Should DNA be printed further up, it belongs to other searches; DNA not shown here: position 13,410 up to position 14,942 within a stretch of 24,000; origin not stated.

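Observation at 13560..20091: Six-gene coupled operon joining a YnjBCD-type ABC importer to a TVP38/DedA protein, a YnjF-like CDP-alcohol phosphatidyltransferase and a flavoprotein disulfide reductase: candidate undescribed lipid head-group pathway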

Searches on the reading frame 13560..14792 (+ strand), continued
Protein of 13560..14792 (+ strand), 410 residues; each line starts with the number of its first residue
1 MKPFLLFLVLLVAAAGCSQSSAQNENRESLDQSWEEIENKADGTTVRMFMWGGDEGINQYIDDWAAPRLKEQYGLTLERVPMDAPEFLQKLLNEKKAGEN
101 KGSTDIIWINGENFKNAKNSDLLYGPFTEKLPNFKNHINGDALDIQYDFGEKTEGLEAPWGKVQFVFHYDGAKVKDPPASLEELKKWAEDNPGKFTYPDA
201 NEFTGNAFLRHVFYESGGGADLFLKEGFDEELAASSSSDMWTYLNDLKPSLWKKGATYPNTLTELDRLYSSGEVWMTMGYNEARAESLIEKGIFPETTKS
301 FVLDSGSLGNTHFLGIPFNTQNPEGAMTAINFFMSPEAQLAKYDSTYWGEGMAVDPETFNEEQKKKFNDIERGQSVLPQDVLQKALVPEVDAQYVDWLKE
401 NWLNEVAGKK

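Call 51: search_solved_structures(query=A2, max_evalue=1, show_alignments=0)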
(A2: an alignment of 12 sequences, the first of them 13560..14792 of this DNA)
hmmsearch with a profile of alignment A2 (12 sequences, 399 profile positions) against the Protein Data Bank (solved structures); distinct sequences matched with E-value up to 1: 36.
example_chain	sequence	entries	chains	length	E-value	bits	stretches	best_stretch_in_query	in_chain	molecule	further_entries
3ttm_A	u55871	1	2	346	1.7e-05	26.9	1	259-352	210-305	Polyamine transport protein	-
3ttk_A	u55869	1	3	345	1.8e-05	26.9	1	259-352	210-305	Polyamine transport protein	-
1poy_1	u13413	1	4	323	7.1e-05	24.9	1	293-333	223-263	SPERMIDINE/PUTRESCINE-BINDING PROTEIN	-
1pot_A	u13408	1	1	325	7.1e-05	24.9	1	293-333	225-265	SPERMIDINE/PUTRESCINE-BINDING PROTEIN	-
8y5h_E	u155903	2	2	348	7.5e-05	24.8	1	293-333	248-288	Spermidine/putrescine-binding periplasmic protein | Putrescine-binding periplasmic protein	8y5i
4edp_A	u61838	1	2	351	0.00035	22.6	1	246-359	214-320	ABC transporter, substrate-binding protein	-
7w3w_A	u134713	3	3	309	0.0027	19.7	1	246-330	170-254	Iron-utilization periplasmic protein | Ferric iron ABC transporter iron-binding protein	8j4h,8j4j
6hly_A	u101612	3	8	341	0.0035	19.4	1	295-392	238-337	Agropine permease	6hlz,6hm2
8hkb_A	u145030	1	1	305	0.0062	18.5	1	167-211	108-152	Periplasmic terephthalate binding protein (TBP)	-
8hk9_D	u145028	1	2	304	0.0063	18.5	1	167-211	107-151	Periplasmic terephthalate binding protein (TBP)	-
8hka_A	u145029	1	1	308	0.0064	18.5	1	167-211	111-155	Periplasmic terephthalate binding protein (TBP)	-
7x0o_A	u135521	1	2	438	0.012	17.6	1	302-336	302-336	CbpC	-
4i1d_A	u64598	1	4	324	0.014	17.4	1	188-331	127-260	ABC transporter substrate-binding protein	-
4gl0_A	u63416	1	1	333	0.014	17.4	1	255-340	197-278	Lmo0810 protein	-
6dtu_A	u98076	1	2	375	0.023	16.7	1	115-185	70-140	maltose-binding protein MalE1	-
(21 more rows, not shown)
